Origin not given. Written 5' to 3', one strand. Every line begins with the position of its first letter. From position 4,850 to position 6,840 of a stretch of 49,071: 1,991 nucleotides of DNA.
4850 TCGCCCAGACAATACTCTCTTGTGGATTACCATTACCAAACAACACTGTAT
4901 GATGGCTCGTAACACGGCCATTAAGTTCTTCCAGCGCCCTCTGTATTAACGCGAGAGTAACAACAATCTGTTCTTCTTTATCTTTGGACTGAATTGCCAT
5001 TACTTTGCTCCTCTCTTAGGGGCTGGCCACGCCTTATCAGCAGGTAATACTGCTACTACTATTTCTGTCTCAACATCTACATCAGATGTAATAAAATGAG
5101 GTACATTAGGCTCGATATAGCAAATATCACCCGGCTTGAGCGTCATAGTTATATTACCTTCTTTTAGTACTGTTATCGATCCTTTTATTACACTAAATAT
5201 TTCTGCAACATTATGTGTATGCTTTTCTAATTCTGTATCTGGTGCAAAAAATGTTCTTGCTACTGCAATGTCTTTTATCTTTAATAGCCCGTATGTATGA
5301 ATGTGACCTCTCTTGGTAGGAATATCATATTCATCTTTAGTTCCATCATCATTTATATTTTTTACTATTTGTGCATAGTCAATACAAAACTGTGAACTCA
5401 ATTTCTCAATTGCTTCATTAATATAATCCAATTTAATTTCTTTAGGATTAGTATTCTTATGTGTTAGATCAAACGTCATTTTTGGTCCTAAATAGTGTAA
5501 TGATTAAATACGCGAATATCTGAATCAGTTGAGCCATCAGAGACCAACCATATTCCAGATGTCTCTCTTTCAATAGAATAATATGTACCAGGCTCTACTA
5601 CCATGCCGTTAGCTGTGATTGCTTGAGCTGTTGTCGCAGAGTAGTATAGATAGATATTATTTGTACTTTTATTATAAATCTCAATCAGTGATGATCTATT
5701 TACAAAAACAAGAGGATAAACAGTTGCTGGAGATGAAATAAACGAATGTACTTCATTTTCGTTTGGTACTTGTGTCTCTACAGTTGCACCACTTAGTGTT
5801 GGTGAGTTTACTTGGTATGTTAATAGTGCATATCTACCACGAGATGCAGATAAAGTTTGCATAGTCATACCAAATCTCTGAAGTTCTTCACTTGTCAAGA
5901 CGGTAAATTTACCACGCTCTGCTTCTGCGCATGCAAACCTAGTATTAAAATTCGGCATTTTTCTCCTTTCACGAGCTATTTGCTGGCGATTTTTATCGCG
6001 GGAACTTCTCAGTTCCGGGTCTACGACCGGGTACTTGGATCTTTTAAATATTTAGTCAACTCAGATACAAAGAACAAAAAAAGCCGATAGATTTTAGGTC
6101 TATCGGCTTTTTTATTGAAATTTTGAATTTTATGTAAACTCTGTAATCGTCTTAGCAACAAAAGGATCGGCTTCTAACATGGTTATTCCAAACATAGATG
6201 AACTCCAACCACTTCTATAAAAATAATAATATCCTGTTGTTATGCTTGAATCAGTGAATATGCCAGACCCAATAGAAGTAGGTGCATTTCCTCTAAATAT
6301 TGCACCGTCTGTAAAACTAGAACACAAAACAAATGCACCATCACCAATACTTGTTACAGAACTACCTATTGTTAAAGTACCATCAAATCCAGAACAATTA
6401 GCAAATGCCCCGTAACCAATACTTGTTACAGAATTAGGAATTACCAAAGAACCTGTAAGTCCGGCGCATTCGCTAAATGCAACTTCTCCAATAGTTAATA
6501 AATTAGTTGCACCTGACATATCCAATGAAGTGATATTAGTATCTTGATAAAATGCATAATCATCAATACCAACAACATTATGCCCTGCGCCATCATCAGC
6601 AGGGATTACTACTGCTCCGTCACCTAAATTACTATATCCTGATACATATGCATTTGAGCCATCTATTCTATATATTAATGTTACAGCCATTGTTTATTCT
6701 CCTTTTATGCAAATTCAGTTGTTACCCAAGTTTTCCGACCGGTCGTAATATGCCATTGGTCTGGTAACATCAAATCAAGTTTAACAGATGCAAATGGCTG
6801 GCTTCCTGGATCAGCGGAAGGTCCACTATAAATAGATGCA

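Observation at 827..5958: Accessory operon coupling a fiber-like protein with an S8 subtilase, a GT2 glycosyltransferase and a cupin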

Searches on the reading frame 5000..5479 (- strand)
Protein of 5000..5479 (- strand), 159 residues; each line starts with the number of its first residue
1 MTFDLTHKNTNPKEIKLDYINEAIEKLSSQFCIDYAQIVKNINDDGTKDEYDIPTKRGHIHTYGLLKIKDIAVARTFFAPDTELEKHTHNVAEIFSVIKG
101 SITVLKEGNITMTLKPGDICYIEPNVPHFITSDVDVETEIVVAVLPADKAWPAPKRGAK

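Call 3: search_protein_families(library=pfam, proteins=[window:5000-5479:-], max_evalue=0.01)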
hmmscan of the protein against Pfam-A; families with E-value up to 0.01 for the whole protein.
window:5000-5479:- (159 aa): 7 families
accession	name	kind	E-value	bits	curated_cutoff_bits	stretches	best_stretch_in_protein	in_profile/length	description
PF07883.17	Cupin_2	-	2e-10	40.6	27.2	1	78-142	5-68/70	Cupin domain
PF16867.11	DMSP_lyase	-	7.9e-07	29.4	27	1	64-133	88-156/162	Dimethlysulfonioproprionate lyase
PF02311.25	AraC_binding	-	3e-06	27.5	21.1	1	80-135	12-66/135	AraC-like ligand binding domain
PF00190.28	Cupin_1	-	1e-05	25.6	22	1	69-143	31-112/151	Cupin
PF02041.22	Auxin_BP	-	6.8e-05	23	21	1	30-113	3-87/167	Auxin binding protein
PF05899.18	Cupin_3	-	0.0002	21.4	23.5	1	91-131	25-61/74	EutQ-like cupin domain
PF21621.3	MPI_cupin_dom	-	0.0023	18.3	27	1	86-125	24-62/79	Mannose-6-phosphate isomerase, cupin domain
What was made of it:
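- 5000..5479 (-): Cupin_2 protein with an intact HxH...E / H metal-binding motif. PF07883, 40.6 bits against a cut-off of 27.2 (call 3).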

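Call 4: search_protein_families(library=phrogs, proteins=[window:5000-5479:-], max_evalue=0.001)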
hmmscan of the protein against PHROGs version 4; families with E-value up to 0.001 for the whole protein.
window:5000-5479:- (159 aa): 0 families

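Call 51: search_protein_families(library=ncbifam, proteins=[window:5000-5479:-], max_evalue=0.01)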
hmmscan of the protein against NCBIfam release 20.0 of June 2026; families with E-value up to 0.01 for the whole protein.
window:5000-5479:- (159 aa): 3 families
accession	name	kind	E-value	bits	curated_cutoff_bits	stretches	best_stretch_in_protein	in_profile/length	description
NF049940.1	MandnitrLy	equivalog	3e-07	30.3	140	1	69-129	33-93/130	(R)-mandelonitrile lyase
TIGR00218.1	manA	equivalog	0.00033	20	116.2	1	33-130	253-349/359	mannose-6-phosphate isomerase, class I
TIGR03404.1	bicupin_oxalic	subfamily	0.0021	17.2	254.2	1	69-142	65-141/367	bicupin, oxalate decarboxylase family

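Call 97: search_protein_families(library=padloc, proteins=[window:5000-5479:-], max_evalue=0.001)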
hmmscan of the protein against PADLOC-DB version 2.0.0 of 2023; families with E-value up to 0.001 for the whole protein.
window:5000-5479:- (159 aa): 0 families

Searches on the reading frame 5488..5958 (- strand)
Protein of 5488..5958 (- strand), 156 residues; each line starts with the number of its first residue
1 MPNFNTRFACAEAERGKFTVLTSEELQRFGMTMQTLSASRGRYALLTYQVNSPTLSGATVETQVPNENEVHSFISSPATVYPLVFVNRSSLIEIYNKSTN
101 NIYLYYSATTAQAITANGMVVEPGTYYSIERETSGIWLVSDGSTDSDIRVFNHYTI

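Call 3: search_protein_families(library=pfam, proteins=[window:5488-5958:-], max_evalue=0.01)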
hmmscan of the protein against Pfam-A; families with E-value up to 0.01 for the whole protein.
window:5488-5958:- (156 aa): 0 families

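Call 4: search_protein_families(library=phrogs, proteins=[window:5488-5958:-], max_evalue=0.001)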
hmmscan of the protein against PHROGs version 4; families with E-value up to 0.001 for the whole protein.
window:5488-5958:- (156 aa): 0 families

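Call 31: find_homologous_proteins(query=window:5488-5958:-)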
Query window:5488-5958:- (156 aa): 11 proteins with E <= 0.001 among 35 candidates.
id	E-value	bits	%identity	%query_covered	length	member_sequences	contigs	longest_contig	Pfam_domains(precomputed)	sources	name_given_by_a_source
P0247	3.1e-96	337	100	100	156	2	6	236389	-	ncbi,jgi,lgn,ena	-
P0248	1.5e-54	202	61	100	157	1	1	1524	-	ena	-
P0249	1.0e-35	141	49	99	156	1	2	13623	-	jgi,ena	-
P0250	2.1e-20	91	41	99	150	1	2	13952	-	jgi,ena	jgi:hypothetical protein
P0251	3.0e-20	90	40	99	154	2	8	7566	-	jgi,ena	-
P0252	9.6e-20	89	39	99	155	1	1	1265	-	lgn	-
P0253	4.6e-18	83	40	99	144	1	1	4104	-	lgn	-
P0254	4.4e-14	70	38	97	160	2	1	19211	-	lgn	-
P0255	9.6e-12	63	37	94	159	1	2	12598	-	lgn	-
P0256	1.0e-11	63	36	97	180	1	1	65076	-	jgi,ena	-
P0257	9.8e-11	60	36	92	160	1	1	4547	-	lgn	-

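Call 32: find_encoding_contigs(protein=P0256, flank=8000, max_places=1)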
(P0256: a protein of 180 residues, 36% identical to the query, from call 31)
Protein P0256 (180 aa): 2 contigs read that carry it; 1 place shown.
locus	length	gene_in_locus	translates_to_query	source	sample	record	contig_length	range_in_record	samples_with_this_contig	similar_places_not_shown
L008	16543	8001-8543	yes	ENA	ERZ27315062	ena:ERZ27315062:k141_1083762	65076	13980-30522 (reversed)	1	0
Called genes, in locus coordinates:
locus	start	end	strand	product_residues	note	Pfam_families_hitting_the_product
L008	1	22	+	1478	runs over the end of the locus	PF01436:NHL (faint)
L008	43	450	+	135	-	-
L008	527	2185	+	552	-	-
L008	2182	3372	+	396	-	PF04041:Glyco_hydro_130 (faint)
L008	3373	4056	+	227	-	-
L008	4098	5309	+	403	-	PF04055:Radical_SAM, PF13353:Fer4_12 (weak)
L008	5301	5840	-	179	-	PF03412:Peptidase_C39, PF12385:Peptidase_C70 (faint), PF13529:Peptidase_C39_2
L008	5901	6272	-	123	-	-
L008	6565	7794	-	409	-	PF01139:RtcB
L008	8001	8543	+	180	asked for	-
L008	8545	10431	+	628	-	-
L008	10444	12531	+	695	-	-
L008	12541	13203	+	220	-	-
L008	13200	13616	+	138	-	-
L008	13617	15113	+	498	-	PF13385:Laminin_G_3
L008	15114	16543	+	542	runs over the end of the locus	-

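Call 33: find_encoding_contigs(protein=P0250, flank=8000, max_places=1)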
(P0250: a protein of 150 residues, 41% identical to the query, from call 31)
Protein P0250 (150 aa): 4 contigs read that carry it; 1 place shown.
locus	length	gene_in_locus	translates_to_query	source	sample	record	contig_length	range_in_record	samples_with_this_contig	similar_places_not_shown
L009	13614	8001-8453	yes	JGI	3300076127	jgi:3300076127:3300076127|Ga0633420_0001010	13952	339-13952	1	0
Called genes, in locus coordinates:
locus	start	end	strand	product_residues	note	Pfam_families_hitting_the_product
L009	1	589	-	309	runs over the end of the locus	?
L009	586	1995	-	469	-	-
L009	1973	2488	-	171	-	-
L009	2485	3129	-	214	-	-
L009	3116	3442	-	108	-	-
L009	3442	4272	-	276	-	PF01734:Patatin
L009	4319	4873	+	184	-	-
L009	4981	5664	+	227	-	PF00149:Metallophos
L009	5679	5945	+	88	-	-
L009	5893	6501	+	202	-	-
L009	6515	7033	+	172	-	PF01923:Cob_adeno_trans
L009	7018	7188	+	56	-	-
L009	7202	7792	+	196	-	-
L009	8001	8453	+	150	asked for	-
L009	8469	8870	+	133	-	-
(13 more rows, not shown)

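Call 34: find_encoding_contigs(protein=P0254, flank=8000, max_places=1)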
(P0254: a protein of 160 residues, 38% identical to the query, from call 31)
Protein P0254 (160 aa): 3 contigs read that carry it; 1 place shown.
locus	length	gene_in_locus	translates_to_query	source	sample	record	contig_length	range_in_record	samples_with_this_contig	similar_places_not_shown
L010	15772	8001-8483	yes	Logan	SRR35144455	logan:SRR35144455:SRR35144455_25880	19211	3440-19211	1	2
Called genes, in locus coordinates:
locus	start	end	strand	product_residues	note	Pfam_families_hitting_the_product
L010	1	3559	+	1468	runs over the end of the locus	PF01436:NHL (faint)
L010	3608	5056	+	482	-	-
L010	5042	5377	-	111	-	-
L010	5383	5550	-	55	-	-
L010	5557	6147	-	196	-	-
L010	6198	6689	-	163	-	-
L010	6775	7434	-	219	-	PF00989:PAS (faint), PF08447:PAS_3 (weak)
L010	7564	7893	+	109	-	-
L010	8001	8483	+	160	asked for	-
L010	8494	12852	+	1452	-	-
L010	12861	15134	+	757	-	PF00082:Peptidase_S8, PF14890:Intein_splicing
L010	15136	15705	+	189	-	-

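Call 51: search_protein_families(library=ncbifam, proteins=[window:5488-5958:-], max_evalue=0.01)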
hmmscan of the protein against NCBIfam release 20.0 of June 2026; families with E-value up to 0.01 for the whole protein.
window:5488-5958:- (156 aa): 0 families
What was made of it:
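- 5488..5958 (-): u156: small protein with a conserved N-terminal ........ / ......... motif and a C-terminal jelly-roll. First gene of the unit and a conserved upstream partner of appendage genes. No Pfam, PHROG or NCBIfam hit (calls 3, 4, 51).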

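Call 70: predict_structure(alignment_id=A4)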
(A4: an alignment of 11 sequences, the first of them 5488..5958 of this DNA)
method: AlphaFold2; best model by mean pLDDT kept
length: 156 residues; sequences in the alignment: 11
mean_pLDDT: 74.3   pTM: 0.60
mean pLDDT of the five models: 74.3, 71.1, 69.4, 52.6, 40.6
residues with pLDDT >= 90: 29; 70-90: 71; 50-70: 35; < 50: 21
segments of 3 or more residues with pLDDT < 50: 1-16, 58-60
pLDDT, mean of each block of 10 residues (from residue 1): 39 50 70 65 55 52 72 89 90 88 88 90 85 91 87 82
secondary structure, 60 per line:
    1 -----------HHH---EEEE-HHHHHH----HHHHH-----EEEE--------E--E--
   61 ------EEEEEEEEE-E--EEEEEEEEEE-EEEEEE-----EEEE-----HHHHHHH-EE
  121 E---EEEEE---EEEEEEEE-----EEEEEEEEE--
elements in order: E18-21 H23-28 H33-37 E43-46 E67-75 E80-89 E91-96 E102-105 H111-117 E119-121 E125-129 E133-140 E146-154

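Call 97: search_protein_families(library=padloc, proteins=[window:5488-5958:-], max_evalue=0.001)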
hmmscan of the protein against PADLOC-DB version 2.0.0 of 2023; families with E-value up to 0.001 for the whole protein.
window:5488-5958:- (156 aa): 0 families

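Call 102: find_related_loci(query=A4, collection=viral_contigs, flank=3000)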
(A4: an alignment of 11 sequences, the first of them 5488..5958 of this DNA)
Query A4 (156 aa) in viral_contigs; peptide patterns used: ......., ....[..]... (x = any residue, [..] = any of these).
35 stretches matched a pattern; 3 encode a relative of the query (tblastn E <= 1e-3); 3 distinct loci.
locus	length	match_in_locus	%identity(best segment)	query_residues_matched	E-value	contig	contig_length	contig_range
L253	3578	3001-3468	87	1-156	5e-96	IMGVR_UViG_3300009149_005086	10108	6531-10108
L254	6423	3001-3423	37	3-154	6e-20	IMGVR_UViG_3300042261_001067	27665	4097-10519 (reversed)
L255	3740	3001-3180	36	8-76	3e-7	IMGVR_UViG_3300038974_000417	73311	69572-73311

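Call 103: find_related_loci(query=A4, collection=metagenome_contigs, flank=3000)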
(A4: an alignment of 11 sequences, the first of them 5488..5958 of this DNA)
Query A4 (156 aa) in metagenome_contigs; peptide patterns used: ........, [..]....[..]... (x = any residue, [..] = any of these).
137 stretches matched a pattern; 19 encode a relative of the query (tblastn E <= 1e-3); 19 distinct loci.
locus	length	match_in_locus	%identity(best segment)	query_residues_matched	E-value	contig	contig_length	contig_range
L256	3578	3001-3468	87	1-156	2e-95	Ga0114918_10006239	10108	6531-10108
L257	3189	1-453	87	6-156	8e-92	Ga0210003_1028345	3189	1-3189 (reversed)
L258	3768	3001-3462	49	1-154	8e-44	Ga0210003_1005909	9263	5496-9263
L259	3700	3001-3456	41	1-155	3e-29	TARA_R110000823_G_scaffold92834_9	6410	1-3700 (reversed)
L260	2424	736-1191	41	1-155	4e-29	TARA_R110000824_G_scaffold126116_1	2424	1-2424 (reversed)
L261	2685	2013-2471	40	1-155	8e-28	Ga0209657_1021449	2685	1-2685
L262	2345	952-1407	35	1-155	4e-23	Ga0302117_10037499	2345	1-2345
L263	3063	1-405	35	11-154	5e-20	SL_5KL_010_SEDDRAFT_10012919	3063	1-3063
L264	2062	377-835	32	3-155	2e-18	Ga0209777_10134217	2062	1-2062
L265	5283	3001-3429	32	8-154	5e-15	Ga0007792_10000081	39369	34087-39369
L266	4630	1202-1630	32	8-154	5e-15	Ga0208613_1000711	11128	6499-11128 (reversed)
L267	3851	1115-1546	34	8-156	5e-14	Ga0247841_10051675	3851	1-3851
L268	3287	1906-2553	32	8-154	5e-10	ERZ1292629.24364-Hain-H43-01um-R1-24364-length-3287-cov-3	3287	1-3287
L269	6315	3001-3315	46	2-58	6e-9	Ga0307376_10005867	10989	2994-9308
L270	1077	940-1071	46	3-52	3e-8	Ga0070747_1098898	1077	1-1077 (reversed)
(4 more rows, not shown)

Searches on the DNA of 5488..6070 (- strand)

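Call 106: search_rna_families(sources=[L253, L254, L255, L258, L259, L261, L262, L264, L265, L267, L268, L269, L270, L271, L272, L273, L274], threshold=evalue, max_evalue=1)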
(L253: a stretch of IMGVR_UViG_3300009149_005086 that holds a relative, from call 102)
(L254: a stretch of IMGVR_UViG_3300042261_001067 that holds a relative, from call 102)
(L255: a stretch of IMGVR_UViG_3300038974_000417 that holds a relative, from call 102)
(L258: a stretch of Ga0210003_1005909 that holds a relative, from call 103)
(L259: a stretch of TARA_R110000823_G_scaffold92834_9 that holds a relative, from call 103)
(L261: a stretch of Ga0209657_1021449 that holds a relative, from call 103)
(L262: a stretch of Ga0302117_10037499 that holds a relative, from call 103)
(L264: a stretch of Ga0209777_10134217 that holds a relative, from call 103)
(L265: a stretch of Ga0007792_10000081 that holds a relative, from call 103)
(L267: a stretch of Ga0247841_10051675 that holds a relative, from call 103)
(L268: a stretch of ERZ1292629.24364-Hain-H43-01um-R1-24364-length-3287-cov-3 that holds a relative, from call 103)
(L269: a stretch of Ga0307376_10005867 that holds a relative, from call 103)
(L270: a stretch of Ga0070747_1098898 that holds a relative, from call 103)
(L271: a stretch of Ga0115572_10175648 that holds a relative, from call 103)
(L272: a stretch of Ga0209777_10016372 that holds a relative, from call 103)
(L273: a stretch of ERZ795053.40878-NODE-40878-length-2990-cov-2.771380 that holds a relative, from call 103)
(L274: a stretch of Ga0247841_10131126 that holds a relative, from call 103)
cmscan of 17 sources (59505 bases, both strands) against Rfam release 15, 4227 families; matches with E-value up to 1: 14.
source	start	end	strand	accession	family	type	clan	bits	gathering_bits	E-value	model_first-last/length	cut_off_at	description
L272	2522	2604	+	RF00005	tRNA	Gene; tRNA;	CL00001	60.7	29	1e-10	1-71/71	no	tRNA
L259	1122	1192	+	RF00005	tRNA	Gene; tRNA;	CL00001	58.2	29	5.3e-10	1-71/71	no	tRNA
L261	166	236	+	RF00005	tRNA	Gene; tRNA;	CL00001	57.6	29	7.5e-10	1-71/71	no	tRNA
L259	1215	1287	+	RF00005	tRNA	Gene; tRNA;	CL00001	56.8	29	1.2e-09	1-71/71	no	tRNA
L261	427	498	+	RF00005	tRNA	Gene; tRNA;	CL00001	56.8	29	1.2e-09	1-71/71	no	tRNA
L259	1299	1371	+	RF00005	tRNA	Gene; tRNA;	CL00001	55.5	29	2.8e-09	1-71/71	no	tRNA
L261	343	415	+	RF00005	tRNA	Gene; tRNA;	CL00001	55.5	29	2.8e-09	1-71/71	no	tRNA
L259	513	585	+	RF00005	tRNA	Gene; tRNA;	CL00001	53.2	29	1.2e-08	1-71/71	no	tRNA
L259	337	407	+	RF00005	tRNA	Gene; tRNA;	CL00001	51.7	29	3.1e-08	1-71/71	no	tRNA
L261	259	331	+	RF00005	tRNA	Gene; tRNA;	CL00001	51.4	29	3.9e-08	1-71/71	no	tRNA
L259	419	491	+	RF00005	tRNA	Gene; tRNA;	CL00001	51.1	29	4.7e-08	1-71/71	no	tRNA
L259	1383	1453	+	RF00005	tRNA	Gene; tRNA;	CL00001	50.3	29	7.7e-08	1-71/71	no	tRNA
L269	2787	2889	+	RF04312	trpB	Cis-reg;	-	34.3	59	0.52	1-107/107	no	trpB ncRNA motif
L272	4497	4561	+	RF00023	tmRNA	Gene;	CL00001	21.5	47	9.8e-05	1-374/374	no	transfer-messenger RNA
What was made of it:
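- On Any Rfam RNA family (for the 5' leader): No match at the leader positions in 17 related loci at E≤1 (call 106).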

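Call 118: search_rna_families(source=window, start=5940, end=6070, threshold=evalue, max_evalue=10)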
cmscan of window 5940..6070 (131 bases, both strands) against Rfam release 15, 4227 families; matches with E-value up to 10: 0.
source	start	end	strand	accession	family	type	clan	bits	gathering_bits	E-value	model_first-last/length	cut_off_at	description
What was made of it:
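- On Any Rfam RNA family (for the 5' leader): No match at E≤10 on window 5940-6070 (call 118).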

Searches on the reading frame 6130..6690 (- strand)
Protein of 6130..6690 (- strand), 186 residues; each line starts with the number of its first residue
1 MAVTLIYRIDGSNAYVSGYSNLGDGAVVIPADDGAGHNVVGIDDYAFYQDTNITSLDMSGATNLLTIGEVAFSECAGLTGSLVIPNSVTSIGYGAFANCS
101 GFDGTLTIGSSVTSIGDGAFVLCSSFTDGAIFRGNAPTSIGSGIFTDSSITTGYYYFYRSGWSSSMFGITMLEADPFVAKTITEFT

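Call 3: search_protein_families(library=pfam, proteins=[window:6130-6690:-], max_evalue=0.01)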
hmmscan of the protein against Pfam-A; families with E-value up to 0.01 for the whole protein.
window:6130-6690:- (186 aa): 1 family
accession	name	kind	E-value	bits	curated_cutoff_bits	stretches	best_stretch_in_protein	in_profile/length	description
PF13306.12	LRR_5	-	3.4e-18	66.2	27.7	1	42-152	3-105/127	BspA type Leucine rich repeat region (6 copies)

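Call 4: search_protein_families(library=phrogs, proteins=[window:6130-6690:-], max_evalue=0.001)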
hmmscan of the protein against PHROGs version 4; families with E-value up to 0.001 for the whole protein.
window:6130-6690:- (186 aa): 2 families
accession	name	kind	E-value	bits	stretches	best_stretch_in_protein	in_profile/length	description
phrog_35892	-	unknown function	8.4e-13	47.8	1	7-147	512-644/1181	-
phrog_18805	-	unknown function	1e-07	32.2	1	37-127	318-401/457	-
